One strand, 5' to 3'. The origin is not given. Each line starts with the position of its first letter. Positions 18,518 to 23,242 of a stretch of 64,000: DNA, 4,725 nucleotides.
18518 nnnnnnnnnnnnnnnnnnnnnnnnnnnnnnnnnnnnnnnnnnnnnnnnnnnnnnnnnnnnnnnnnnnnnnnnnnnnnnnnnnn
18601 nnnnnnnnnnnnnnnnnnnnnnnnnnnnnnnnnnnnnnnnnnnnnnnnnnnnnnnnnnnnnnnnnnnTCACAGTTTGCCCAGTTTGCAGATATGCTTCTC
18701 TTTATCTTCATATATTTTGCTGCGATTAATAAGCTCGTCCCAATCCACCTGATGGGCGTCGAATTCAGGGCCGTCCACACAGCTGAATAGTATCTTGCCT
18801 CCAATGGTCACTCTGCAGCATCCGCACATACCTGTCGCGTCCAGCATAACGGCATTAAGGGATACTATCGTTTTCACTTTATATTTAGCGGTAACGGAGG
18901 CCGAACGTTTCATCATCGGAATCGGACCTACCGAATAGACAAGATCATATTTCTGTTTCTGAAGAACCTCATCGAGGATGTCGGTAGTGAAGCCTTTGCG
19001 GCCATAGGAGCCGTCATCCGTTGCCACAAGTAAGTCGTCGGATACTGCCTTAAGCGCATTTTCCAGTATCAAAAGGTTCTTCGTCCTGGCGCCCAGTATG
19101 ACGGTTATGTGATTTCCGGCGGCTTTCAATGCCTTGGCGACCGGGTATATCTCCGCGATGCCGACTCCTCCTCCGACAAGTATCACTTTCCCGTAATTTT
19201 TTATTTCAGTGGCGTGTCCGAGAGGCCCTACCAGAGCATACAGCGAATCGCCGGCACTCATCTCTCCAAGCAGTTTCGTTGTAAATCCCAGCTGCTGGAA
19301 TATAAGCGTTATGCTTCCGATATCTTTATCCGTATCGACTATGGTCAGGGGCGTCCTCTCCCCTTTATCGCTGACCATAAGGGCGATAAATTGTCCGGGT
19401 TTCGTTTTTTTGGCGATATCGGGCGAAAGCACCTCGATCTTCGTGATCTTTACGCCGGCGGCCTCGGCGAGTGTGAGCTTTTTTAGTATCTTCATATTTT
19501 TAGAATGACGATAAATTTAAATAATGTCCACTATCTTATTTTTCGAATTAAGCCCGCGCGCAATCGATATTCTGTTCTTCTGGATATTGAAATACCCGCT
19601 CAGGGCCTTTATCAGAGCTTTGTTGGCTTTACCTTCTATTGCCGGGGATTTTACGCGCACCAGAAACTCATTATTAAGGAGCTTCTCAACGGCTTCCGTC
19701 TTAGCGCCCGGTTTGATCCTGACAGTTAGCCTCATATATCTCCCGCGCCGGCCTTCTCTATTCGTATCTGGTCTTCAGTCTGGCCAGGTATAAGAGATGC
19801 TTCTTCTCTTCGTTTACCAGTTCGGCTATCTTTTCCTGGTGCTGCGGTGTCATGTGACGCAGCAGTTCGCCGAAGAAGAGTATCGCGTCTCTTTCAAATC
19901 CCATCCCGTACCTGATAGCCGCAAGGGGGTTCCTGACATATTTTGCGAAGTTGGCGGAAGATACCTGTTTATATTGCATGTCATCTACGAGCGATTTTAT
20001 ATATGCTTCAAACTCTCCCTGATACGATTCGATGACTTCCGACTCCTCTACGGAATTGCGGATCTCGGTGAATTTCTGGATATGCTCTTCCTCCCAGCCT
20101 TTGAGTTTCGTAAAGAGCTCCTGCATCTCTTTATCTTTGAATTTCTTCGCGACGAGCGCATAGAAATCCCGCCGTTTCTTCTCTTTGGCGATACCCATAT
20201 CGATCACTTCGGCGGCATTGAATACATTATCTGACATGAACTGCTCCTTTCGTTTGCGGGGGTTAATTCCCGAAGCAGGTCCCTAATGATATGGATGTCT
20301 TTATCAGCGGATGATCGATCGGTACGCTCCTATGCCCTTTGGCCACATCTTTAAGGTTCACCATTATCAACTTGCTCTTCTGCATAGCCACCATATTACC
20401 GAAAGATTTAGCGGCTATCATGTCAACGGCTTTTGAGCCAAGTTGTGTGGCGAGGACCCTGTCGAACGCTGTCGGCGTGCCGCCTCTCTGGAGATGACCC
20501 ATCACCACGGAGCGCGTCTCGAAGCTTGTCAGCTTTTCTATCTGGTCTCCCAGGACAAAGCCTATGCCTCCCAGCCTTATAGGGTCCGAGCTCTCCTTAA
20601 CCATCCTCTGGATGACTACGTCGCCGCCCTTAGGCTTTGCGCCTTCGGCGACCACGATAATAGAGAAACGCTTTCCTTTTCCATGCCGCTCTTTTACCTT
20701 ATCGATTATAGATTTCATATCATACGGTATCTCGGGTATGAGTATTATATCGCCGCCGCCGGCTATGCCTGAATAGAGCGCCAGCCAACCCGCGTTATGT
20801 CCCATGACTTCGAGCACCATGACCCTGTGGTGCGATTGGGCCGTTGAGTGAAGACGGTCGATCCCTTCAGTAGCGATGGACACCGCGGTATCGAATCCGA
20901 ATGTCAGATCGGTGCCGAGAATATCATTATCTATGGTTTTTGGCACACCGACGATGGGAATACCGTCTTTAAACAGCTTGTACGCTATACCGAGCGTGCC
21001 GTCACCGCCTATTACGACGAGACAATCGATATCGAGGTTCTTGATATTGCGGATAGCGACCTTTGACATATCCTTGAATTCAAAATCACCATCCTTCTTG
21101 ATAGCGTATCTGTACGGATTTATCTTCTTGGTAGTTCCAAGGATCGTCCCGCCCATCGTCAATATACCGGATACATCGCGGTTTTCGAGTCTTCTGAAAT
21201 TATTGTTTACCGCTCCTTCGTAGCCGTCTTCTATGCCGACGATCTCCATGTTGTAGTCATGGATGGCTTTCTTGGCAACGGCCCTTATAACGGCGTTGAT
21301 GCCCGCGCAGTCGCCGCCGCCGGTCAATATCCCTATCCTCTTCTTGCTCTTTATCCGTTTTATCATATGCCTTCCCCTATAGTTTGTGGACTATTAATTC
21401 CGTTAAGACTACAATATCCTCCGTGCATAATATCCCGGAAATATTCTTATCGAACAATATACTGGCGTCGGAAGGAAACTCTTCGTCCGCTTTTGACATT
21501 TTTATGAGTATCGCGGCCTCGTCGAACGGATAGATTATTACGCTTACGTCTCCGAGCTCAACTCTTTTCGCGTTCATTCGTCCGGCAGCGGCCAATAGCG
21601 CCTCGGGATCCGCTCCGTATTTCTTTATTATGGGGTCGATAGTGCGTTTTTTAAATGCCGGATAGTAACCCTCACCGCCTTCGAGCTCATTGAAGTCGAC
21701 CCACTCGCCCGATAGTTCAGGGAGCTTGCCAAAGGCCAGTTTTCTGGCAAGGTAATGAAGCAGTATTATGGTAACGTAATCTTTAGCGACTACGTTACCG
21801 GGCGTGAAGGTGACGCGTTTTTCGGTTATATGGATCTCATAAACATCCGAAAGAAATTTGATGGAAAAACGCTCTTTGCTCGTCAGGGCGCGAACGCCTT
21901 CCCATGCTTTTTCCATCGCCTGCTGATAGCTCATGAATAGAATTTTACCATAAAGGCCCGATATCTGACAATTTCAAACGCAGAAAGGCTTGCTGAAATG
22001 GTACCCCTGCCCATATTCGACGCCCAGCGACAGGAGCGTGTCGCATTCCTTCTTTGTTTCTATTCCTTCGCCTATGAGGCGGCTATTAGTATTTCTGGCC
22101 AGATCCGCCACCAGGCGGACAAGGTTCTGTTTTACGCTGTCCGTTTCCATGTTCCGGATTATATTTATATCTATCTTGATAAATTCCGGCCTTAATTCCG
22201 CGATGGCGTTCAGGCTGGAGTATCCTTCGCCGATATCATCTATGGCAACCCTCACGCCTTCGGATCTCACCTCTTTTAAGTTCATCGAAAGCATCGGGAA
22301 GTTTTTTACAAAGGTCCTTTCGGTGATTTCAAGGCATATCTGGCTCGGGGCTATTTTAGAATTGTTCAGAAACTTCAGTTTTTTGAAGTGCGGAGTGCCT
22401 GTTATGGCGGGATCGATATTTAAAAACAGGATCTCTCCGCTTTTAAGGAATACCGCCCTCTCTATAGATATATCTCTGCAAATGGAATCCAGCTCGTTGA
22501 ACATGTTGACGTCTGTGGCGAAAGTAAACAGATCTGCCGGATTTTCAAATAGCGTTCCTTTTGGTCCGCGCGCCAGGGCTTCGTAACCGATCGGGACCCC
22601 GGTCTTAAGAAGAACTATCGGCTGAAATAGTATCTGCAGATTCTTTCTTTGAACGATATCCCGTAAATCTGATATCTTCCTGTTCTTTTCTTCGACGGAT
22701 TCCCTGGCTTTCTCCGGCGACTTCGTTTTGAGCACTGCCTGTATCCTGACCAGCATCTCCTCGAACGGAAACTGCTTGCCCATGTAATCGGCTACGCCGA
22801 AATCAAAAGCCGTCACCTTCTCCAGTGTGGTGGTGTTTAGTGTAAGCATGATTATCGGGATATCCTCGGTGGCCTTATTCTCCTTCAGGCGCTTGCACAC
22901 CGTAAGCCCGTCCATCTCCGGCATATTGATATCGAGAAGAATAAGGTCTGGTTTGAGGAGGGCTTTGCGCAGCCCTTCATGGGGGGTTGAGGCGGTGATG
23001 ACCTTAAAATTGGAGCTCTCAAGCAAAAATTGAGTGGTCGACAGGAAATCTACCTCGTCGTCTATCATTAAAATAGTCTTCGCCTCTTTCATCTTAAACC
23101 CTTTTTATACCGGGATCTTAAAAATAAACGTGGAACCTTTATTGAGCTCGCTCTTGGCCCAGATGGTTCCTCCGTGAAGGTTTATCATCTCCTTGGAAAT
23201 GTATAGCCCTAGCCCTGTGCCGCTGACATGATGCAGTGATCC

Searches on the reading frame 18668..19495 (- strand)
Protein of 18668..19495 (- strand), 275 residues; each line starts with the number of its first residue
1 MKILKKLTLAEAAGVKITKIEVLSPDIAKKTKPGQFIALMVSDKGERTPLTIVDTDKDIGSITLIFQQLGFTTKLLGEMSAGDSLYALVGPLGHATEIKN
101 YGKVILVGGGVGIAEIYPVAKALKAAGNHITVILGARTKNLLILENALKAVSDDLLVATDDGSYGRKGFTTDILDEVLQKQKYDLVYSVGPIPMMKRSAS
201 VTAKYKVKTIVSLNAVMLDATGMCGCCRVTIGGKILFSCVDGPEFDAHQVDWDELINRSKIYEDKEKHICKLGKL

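Call 50: search_protein_families(library=pfam, proteins=[window:18668-19495:-], max_evalue=0.00001)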
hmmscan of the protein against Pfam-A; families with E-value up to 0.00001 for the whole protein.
window:18668-19495:- (275 aa): 2 families
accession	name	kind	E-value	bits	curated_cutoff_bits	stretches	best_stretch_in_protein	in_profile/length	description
PF10418.14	DHODB_Fe-S_bind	-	1.8e-10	40.8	23.9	1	215-251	2-41/41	Iron-sulfur cluster binding domain of dihydroorotate dehydrogenase B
PF00175.26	NAD_binding_1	-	8e-06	26.9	22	0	106-197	1-106/109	Oxidoreductase NAD-binding domain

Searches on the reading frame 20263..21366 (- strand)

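Call 50: search_protein_families(library=pfam, proteins=[window:20263-21366:-], max_evalue=0.00001)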
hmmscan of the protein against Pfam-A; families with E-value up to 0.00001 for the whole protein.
window:20263-21366:- (367 aa): 2 families
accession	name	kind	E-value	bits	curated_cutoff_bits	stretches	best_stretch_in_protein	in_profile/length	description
PF00365.25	PFK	-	1e-107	360.1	30.9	1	10-317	1-277/277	Phosphofructokinase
PF01513.26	NAD_kinase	-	7.5e-08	33.2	25.5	1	101-142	61-103/130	ATP-NAD kinase N-terminal domain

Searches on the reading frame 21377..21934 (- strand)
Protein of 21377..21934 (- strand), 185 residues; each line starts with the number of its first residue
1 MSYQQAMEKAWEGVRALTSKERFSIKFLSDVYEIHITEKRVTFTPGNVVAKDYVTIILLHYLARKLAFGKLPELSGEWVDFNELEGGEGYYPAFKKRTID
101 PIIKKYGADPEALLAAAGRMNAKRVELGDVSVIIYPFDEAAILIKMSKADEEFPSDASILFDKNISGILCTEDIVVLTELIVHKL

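Call 50: search_protein_families(library=pfam, proteins=[window:21377-21934:-], max_evalue=0.00001)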
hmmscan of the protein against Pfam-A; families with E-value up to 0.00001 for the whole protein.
window:21377-21934:- (185 aa): 1 family
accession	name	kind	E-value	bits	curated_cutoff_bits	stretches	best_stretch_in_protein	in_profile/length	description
PF12654.12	DUF3786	-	2.9e-40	138.1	27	1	16-183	11-175/176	Domain of unknown function (DUF3786)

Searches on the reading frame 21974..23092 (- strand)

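Call 50: search_protein_families(library=pfam, proteins=[window:21974-23092:-], max_evalue=0.00001)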
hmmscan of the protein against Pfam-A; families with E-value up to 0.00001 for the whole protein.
window:21974-23092:- (372 aa): 2 families
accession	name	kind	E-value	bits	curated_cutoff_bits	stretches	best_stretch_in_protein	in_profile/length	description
PF00563.25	EAL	-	1.1e-48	166.1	31.3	1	142-369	3-236/236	EAL domain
PF00072.30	Response_reg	-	6.6e-23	81.4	30.2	1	7-117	1-110/111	Response regulator receiver domain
